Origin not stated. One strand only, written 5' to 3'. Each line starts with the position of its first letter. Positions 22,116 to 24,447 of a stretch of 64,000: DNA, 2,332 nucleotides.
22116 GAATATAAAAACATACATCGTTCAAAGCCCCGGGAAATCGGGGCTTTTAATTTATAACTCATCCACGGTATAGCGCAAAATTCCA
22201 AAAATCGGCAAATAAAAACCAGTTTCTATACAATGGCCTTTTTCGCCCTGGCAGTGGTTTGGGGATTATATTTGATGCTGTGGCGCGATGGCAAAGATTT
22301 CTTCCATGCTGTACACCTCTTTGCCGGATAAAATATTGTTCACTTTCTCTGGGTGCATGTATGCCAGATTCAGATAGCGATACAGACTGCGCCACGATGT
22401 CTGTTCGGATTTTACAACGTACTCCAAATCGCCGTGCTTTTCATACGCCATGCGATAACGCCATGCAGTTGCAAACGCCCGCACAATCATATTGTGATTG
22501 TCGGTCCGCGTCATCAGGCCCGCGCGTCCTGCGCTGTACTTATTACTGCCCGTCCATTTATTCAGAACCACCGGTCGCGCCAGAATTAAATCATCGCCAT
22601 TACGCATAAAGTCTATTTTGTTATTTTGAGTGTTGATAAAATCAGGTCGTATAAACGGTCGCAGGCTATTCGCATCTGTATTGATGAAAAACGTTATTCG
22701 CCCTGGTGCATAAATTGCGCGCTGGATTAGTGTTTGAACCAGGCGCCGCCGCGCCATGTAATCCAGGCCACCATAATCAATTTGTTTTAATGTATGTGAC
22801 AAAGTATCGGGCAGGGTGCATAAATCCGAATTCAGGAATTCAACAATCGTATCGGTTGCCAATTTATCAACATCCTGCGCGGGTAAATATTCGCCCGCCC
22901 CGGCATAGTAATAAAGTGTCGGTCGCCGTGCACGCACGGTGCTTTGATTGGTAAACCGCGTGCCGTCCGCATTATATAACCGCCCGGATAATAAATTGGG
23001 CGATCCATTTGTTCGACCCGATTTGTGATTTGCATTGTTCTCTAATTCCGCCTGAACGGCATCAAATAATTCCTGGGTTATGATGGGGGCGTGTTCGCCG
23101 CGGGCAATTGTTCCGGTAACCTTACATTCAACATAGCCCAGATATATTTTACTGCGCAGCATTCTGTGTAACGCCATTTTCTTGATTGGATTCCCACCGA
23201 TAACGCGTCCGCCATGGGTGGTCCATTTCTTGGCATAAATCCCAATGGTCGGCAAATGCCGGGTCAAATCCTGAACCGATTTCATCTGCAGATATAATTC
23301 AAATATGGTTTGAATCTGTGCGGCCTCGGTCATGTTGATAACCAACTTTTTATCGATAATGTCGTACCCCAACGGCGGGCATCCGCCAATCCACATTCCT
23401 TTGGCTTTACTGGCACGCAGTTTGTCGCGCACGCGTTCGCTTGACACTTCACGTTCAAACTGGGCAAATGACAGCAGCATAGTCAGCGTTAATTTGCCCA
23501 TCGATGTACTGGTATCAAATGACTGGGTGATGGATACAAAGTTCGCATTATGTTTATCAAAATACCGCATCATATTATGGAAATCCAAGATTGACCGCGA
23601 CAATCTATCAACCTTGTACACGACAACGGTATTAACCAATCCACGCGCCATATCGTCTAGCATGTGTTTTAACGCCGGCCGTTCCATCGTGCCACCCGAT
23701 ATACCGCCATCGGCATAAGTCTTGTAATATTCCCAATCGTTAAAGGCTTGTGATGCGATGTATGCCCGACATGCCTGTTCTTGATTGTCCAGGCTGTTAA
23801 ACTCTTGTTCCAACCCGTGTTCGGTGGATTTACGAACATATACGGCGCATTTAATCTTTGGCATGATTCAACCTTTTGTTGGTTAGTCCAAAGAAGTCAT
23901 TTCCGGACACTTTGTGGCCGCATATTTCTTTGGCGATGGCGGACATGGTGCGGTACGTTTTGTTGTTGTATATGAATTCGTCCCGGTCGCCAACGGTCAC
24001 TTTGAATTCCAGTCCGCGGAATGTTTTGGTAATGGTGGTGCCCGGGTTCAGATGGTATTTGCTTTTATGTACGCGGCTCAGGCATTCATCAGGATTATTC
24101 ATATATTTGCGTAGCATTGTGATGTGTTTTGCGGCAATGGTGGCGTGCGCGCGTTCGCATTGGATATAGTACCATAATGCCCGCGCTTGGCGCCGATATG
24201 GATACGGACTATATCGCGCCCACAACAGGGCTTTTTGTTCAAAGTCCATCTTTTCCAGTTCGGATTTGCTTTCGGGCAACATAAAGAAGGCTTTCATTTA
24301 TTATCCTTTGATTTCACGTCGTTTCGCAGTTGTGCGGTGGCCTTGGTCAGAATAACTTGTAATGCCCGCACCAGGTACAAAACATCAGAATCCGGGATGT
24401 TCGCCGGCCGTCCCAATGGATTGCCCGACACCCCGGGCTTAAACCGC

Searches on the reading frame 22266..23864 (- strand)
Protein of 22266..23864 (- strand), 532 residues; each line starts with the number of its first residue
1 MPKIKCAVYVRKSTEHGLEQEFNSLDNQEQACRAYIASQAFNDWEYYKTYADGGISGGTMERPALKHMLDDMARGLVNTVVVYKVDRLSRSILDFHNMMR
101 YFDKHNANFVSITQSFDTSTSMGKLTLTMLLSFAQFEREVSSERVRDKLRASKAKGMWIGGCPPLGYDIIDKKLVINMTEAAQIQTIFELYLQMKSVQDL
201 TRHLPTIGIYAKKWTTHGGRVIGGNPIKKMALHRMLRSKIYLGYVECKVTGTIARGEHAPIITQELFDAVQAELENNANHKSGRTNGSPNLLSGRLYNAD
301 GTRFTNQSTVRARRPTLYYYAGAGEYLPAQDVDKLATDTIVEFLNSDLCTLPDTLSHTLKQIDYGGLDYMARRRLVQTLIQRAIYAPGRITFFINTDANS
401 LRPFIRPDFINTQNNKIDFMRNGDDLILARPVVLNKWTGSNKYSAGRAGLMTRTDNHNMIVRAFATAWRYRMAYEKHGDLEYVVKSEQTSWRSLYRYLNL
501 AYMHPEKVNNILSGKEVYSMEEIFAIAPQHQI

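Call 6: search_protein_families(library=pfam, proteins=[window:22266-23864:-], max_evalue=0.001)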
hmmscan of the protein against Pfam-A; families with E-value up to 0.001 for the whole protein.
window:22266-23864:- (532 aa): 2 families
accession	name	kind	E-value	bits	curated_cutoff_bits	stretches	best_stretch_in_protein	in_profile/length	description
PF00239.26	Resolvase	-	6e-39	133.9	23.3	1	7-158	2-145/145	Resolvase, N terminal domain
PF07508.19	Recombinase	-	1.4e-13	51.3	21.1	1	180-277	3-102/102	Recombinase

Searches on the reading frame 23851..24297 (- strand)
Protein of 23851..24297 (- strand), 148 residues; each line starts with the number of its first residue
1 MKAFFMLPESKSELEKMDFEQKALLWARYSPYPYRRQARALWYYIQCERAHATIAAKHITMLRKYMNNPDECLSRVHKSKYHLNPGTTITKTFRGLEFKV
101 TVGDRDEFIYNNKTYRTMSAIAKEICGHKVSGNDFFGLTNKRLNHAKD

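Call 6: search_protein_families(library=pfam, proteins=[window:23851-24297:-], max_evalue=0.001)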
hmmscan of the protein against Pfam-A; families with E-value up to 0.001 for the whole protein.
window:23851-24297:- (148 aa): 1 family
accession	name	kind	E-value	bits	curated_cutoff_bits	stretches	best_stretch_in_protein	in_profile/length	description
PF11149.13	DUF2924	-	1.8e-17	64.3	31.2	1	34-138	30-134/135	Protein of unknown function (DUF2924)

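Call 24: search_protein_families(library=padloc, proteins=[window:23851-24297:-], max_evalue=0.001)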
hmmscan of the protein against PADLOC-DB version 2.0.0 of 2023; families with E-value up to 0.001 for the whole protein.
window:23851-24297:- (148 aa): 0 families
